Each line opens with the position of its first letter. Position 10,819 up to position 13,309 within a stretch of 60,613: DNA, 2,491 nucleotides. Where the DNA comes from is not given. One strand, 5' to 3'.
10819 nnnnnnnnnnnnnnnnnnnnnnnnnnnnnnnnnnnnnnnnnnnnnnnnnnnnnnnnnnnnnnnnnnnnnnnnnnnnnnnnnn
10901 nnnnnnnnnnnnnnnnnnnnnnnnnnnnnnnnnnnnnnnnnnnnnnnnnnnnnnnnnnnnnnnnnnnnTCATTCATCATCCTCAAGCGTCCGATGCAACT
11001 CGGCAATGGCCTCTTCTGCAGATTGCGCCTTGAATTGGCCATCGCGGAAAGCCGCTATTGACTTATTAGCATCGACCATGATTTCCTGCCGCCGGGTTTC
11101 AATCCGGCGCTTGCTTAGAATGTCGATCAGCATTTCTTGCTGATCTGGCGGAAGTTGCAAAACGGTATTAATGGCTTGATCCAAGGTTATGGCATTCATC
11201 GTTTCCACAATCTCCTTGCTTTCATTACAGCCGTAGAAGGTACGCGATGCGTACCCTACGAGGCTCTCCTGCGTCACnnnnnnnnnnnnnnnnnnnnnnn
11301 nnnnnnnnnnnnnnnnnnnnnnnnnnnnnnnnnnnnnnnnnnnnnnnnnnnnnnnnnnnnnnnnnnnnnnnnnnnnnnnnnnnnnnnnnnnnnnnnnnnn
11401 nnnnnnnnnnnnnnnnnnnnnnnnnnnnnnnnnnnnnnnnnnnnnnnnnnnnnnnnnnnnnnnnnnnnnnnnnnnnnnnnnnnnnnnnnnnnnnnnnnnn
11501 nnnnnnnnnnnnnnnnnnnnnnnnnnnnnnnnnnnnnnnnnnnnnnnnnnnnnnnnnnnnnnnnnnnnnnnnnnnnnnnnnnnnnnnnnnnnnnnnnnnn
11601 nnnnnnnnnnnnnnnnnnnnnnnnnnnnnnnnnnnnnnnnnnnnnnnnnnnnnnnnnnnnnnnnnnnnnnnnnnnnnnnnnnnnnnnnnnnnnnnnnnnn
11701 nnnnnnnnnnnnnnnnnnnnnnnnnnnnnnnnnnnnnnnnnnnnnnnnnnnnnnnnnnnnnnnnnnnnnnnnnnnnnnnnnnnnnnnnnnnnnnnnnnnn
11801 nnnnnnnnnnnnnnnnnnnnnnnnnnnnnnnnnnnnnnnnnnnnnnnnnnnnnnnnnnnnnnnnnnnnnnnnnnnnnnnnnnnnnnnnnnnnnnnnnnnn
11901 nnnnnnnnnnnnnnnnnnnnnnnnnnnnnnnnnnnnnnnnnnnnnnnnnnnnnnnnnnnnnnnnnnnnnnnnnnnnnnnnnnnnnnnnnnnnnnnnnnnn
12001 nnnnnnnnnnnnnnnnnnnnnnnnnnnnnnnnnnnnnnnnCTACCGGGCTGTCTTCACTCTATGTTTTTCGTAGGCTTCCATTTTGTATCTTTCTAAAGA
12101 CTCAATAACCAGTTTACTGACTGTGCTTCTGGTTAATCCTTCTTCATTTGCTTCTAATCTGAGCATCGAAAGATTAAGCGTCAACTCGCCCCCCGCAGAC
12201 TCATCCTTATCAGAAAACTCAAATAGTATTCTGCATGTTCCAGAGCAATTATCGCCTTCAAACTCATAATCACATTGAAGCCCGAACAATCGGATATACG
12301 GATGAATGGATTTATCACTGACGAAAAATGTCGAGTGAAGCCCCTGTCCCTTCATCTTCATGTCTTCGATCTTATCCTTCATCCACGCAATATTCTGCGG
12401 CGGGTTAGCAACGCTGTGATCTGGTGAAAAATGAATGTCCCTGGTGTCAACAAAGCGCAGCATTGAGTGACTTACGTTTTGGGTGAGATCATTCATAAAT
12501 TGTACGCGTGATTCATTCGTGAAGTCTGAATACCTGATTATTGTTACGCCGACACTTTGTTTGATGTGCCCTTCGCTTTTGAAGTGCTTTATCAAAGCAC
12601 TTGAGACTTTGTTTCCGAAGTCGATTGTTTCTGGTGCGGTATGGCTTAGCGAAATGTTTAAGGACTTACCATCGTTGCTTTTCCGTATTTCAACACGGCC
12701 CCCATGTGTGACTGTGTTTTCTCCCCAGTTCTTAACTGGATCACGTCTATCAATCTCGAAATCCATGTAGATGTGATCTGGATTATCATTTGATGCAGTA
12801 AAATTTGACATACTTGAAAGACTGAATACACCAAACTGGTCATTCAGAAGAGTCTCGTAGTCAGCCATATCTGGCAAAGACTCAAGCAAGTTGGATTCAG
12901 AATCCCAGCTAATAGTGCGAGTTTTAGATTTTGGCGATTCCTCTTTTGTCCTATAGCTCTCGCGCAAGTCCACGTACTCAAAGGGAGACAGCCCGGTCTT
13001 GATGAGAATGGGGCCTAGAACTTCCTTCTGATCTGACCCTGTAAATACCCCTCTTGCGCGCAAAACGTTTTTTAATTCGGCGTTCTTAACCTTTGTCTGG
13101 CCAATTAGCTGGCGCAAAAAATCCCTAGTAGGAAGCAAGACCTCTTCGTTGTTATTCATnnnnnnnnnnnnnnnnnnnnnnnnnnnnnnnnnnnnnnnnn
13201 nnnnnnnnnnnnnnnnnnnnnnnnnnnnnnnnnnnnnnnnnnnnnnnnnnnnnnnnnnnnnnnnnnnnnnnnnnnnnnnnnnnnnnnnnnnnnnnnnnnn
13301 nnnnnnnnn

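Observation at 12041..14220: Uncharacterised, translationally coupled two-gene operon (nuclease-like 316 aa + orphan 372 aa) in a mobile low-GC islet: candidate novel defense/abortive-infection system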

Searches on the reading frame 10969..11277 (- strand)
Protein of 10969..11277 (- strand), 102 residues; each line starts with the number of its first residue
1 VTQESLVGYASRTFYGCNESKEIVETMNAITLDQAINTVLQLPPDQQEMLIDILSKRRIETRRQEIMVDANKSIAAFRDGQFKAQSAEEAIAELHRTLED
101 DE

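Call 3: search_protein_families(library=pfam, proteins=[window:10969-11277:-], max_evalue=1)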
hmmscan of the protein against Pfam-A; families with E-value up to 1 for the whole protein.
window:10969-11277:- (102 aa): 3 families
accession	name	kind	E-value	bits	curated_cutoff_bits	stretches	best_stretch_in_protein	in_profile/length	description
PF04003.17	Utp12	-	0.00045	20.7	31.5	1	21-99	3-85/107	Dip2/Utp12 Family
PF00590.25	TP_methylase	-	0.026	14.9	27.8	1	24-94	111-182/212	Tetrapyrrole (Corrin/Porphyrin) Methylases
PF25578.1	EF-hand_STIM1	-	0.13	12.9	32.2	1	82-102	14-34/80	Stromal interaction molecule 1-like, EF-hand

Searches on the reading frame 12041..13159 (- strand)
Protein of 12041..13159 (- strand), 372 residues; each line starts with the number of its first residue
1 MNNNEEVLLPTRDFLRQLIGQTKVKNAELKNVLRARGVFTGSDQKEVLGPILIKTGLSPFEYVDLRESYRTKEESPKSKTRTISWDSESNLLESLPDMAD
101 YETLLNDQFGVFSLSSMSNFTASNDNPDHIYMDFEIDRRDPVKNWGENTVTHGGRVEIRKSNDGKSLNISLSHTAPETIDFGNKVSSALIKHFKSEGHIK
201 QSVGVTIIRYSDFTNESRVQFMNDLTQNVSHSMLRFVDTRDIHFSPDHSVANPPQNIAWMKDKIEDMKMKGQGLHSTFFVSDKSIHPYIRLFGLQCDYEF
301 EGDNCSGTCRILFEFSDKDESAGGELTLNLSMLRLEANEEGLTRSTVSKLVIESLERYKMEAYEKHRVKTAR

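Call 3: search_protein_families(library=pfam, proteins=[window:12041-13159:-], max_evalue=1)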
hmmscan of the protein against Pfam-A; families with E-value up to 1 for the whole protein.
window:12041-13159:- (372 aa): 0 families

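Call 4: search_protein_families(library=padloc, proteins=[window:12041-13159:-], max_evalue=1)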
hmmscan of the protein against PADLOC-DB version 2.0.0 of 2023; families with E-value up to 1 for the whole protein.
window:12041-13159:- (372 aa): 0 families

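Call 5: search_protein_families(library=ncbifam, proteins=[window:12041-13159:-], max_evalue=1)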
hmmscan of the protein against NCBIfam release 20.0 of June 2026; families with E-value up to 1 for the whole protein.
window:12041-13159:- (372 aa): 1 family
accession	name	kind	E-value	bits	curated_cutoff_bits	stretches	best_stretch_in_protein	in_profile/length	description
NF047934.1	antiphage_GapS4b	subfamily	1.1e-114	383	300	1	9-363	1-355/355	GapS4b family protein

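Call 6: search_protein_families(library=phrogs, proteins=[window:12041-13159:-], max_evalue=1)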
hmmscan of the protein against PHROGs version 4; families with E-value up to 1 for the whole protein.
window:12041-13159:- (372 aa): 1 family
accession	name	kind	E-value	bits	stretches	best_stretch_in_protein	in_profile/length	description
phrog_36888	-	unknown function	0.15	13.5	1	179-224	3-46/71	-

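Call 16: find_homologous_proteins(query=window:12041-13159:-, max_evalue=0.001)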
Query window:12041-13159:- (372 aa): 68 proteins with E <= 0.001 among 1761 candidates.
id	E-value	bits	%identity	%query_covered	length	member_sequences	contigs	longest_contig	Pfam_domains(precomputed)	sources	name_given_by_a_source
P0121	1.4e-227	773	91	99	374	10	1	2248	PF26110.2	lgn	-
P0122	8.6e-224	761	89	99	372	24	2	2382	PF26110.2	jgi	jgi:hypothetical protein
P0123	1.6e-222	756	89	99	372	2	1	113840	PF26110.2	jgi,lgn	-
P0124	2.2e-221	753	89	99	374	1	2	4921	PF26110.2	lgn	-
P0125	5.3e-217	738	87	99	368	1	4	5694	PF26110.2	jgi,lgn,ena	-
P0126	3.2e-216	736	87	99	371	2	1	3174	PF26110.2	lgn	-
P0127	5.4e-212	722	85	100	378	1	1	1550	PF26110.2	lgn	-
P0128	1.9e-210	717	83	99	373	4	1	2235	PF26110.2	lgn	-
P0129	7.6e-210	715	84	100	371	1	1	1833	PF26110.2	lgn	-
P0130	2.2e-209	713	84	99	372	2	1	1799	PF26110.2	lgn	-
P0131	2.5e-209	713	84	100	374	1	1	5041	PF26110.2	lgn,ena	-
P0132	2.9e-209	713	83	100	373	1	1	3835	PF26110.2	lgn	-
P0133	6.0e-208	708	82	100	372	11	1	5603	PF26110.2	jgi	jgi:hypothetical protein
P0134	1.5e-204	697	81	100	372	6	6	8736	PF26110.2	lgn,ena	-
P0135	7.7e-201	685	79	99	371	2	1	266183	PF26110.2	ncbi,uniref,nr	ncbi:hypothetical protein J7J49_16550 [Halomonas sp. ISL-56]|uniref:GapS4b family protein n=1 Tax=Ha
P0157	1.8e-147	510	60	99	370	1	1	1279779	PF26110.2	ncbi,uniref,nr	ncbi:GapS4b family protein [Endozoicomonas numazuensis]|uniref:GAPS4b N-terminal domain-containing p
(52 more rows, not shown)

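Call 35: search_solved_structures(query=A2, max_evalue=10)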
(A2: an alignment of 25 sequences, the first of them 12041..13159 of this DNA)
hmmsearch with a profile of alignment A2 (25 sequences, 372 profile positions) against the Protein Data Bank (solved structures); distinct sequences matched with E-value up to 10: 0.

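Call 40: predict_structure(alignment_id=A2)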
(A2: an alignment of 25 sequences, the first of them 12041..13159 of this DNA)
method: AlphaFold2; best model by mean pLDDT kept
length: 372 residues; sequences in the alignment: 25
mean_pLDDT: 80.8   pTM: 0.69
mean pLDDT of the five models: 80.8, 79.9, 79.1, 77.7, 76.2
residues with pLDDT >= 90: 78; 70-90: 230; 50-70: 50; < 50: 14
segments of 3 or more residues with pLDDT < 50: 1-5, 318-321
pLDDT, mean of each block of 10 residues (from residue 1): 51 73 78 85 86 82 65 70 87 85 75 85 89 85 59 90 87 87 91 90 86 90 87 88 84 73 73 67 83 92 88 72 79 83 81 88 87 40
secondary structure, 60 per line:
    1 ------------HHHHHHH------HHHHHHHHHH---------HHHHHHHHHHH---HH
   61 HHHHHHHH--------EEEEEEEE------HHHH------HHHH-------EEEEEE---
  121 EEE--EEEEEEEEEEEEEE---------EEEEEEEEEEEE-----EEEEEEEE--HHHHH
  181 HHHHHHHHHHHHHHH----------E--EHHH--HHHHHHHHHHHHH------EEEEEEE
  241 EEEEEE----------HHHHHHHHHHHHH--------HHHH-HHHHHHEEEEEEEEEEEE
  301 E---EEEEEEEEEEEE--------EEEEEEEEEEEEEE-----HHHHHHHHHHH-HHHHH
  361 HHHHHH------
elements in order: H13-19 H26-35 H45-55 H59-68 E77-84 H91-94 H101-104 E112-117 E121-123 E126-139 E149-160 E166-173 H176-195 H215-227 E234-246 H257-269 H278-281 H283-288 E289-301 E305-316 E325-338 H344-354 H356-366

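Call 58: fold_search(model_id=the predicted structure, library=pdb)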
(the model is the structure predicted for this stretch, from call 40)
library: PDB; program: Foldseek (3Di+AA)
matches with E <= 10: 1282; with E <= 0.001: 0
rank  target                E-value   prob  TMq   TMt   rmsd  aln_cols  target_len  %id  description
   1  6v04                  1.5e-03  0.57  0.18  0.22  18.0       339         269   10  DynU16 crystal structure, a putative protein in the dynemicin biosynthetic locus (released 2020-11-18)
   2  5e4d_A                1.2e-02  0.92  0.17  0.32   9.4       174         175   12  Hydroxynitrile lyase from the fern Davallia tyermanii in complex with benzoic acid (released 2016-10-12)
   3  3qkg                  1.3e-02  0.30  0.12  0.21  14.1       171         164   10  Crystal structure of alpha-1-microglobulin at 2.3 A resolution (released 2012-02-08)
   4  8h2d_B                1.5e-02  0.54  0.15  0.29  14.7       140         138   13  The hypothetical protein from Mycobacterium tuberculosis mutant - E47A (released 2023-09-06)
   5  5a68                  1.5e-02  0.12  0.09  0.14  20.7       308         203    7  Crystal structure of the AtTTM3 product complex with two orthophosphates and manganese ions (form B) (released 2015-08-05)
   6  3l4r                  1.7e-02  0.33  0.12  0.23  13.9       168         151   12  Crystal structure of the dog lipocalin allergen Can f 2 and implications for cross-reactivity to the cat allergen Fel d  (released 2010-05-26)
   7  2lcg_MODEL_1_A        1.7e-02  0.44  0.14  0.26   9.7       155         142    7  Solution NMR structure of protein Rmet_5065 from Ralstonia metallidurans, Northeast Structural Genomics Consor (released 2011-05-18)
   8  4f3l_A                1.7e-02  0.10  0.11  0.12  24.4       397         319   10  Crystal Structure of the Heterodimeric CLOCK:BMAL1 Transcriptional Activator Complex (released 2012-06-06)
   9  7v7l_A                1.8e-02  0.11  0.10  0.13  21.7       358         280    9  Crystal Structure of the Heterodimeric HIF-3a:ARNT Complex (released 2022-05-18)
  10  1qmr                  2.2e-02  0.60  0.16  0.30   9.7       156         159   13  BIRCH POLLEN ALLERGEN BET V 1 MUTANT N28T, K32Q, E45S, P108G (released 2000-10-12)
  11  3p51                  2.2e-02  0.47  0.15  0.30   9.5       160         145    9  Three-dimensional structure of protein Q2Y8N9_NITMU from nitrosospira multiformis, Northeast structural genomics consort (released 2010-10-27)
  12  8aei_A                2.2e-02  0.30  0.12  0.23  13.7       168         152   13  X-ray structure of Canis familiaris Odorant Binding Protein 2 bound to citronellal (released 2023-08-16)
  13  5a5y_A                2.2e-02  0.11  0.11  0.16  21.1       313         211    8  Crystal structure of AtTTM3 in complex with tripolyphosphate and magnesium ion (form A) (released 2015-08-05)
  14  1ew3                  2.5e-02  0.21  0.11  0.21  17.5       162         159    9  CRYSTAL STRUCTURE OF THE MAJOR HORSE ALLERGEN EQU C 1 (released 2000-05-03)
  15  1dzj_A                2.5e-02  0.15  0.10  0.19  17.1       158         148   11  Porcine Odorant Binding Protein Complexed with 2-amino-4-butyl-5-propylselenazole (released 2000-12-06)
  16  8aei_B                2.8e-02  0.28  0.12  0.23  13.7       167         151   13  X-ray structure of Canis familiaris Odorant Binding Protein 2 bound to citronellal (released 2023-08-16)
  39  8h2d_A                5.7e-02  0.33  0.15  0.29  14.8       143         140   12  The hypothetical protein from Mycobacterium tuberculosis mutant - E47A (released 2023-09-06)
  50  8epu                  7.2e-02  0.21  0.13  0.26  13.9       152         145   10  1.6 A crystal structure of the lipocalin dog allergen Can f 1 with the C118S mutation (released 2023-04-05)
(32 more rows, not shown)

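Call 97: search_protein_families(library=pfam, proteins=[P0157], max_evalue=1)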
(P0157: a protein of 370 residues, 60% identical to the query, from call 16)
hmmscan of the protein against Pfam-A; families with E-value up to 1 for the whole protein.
P0157 (370 aa): 0 families

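Call 102: search_protein_representatives(alignment_id=A2)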
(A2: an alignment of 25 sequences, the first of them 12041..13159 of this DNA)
Query: 25 sequences, 372 profile positions. Proteins with E-value up to 0.001 (for the whole library): 391; up to 1e-10: 314; up to 1e-30: 201. The best 150 are listed.
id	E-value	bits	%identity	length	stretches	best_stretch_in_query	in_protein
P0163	3.8e-149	513.2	-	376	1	2-369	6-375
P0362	3.8e-148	509.9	-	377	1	2-371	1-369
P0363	1.5e-123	428.9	-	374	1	2-369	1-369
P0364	8.3e-118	410.1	-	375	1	4-370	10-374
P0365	1.8e-108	379.4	-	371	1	2-368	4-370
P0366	1.1e-101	357.0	-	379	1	6-367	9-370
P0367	1.0e-100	353.9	-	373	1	7-370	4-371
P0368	3.9e-99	348.6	-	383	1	4-369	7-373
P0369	8.6e-95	334.3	-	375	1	3-368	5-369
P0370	1.1e-94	334.0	-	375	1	5-368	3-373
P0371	5.8e-93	328.3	-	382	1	5-367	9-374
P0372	3.8e-91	322.3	-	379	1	6-365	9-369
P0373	6.4e-91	321.6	-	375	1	2-368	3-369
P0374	1.7e-90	320.2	-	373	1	5-369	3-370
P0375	7.9e-90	318.0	-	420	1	6-365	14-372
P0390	1.6e-77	277.5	-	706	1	3-340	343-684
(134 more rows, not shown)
